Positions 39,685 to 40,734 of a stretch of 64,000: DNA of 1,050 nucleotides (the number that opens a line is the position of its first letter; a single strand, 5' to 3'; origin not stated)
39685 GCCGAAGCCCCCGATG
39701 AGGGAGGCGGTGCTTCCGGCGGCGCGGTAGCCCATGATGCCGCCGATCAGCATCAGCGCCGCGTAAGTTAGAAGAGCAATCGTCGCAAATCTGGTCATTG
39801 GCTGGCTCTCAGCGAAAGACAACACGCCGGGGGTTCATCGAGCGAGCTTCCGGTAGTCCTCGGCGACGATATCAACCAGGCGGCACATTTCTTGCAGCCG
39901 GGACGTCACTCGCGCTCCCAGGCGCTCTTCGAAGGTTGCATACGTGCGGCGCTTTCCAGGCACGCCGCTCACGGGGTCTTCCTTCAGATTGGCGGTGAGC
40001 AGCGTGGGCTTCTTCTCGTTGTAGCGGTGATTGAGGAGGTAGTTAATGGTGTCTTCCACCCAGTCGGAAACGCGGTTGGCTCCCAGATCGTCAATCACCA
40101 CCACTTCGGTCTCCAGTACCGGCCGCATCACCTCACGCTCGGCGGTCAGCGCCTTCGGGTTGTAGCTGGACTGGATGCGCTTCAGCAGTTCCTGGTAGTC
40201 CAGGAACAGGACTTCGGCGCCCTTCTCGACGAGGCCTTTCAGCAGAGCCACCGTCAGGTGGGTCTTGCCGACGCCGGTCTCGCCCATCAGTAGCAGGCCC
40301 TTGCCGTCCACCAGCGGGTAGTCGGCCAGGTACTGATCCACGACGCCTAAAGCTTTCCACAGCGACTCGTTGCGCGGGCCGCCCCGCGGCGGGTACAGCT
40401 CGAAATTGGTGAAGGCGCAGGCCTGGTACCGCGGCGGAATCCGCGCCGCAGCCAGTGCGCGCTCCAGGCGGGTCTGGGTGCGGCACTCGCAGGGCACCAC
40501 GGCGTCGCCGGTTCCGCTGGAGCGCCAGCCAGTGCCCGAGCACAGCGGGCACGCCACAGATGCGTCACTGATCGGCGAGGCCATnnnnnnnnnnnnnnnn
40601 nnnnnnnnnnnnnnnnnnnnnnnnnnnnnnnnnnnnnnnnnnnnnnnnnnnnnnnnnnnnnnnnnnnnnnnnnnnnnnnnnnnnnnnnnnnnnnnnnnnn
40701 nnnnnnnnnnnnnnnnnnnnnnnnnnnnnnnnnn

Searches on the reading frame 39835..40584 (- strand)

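Call 79: search_protein_families(library=pfam, proteins=[window:39835-40584:-], max_evalue=0.00001)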
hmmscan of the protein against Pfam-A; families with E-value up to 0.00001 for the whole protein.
window:39835-40584:- (249 aa): 1 family
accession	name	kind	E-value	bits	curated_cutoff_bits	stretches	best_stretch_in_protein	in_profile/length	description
PF01695.23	IstB_IS21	-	1.5e-13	51.3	24.1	1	96-245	94-231/238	IstB-like ATP binding protein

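Call 80: search_protein_families(library=padloc, proteins=[window:39835-40584:-], max_evalue=0.001)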
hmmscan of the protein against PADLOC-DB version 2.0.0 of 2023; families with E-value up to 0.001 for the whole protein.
window:39835-40584:- (249 aa): 2 families
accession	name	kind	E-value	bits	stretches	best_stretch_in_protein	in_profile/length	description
PDLC02630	DrmD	-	5.9e-06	24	1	97-245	104-242/260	DrmD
PDLC04140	mad8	-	0.00011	19.8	1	93-187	26-114/314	mads_8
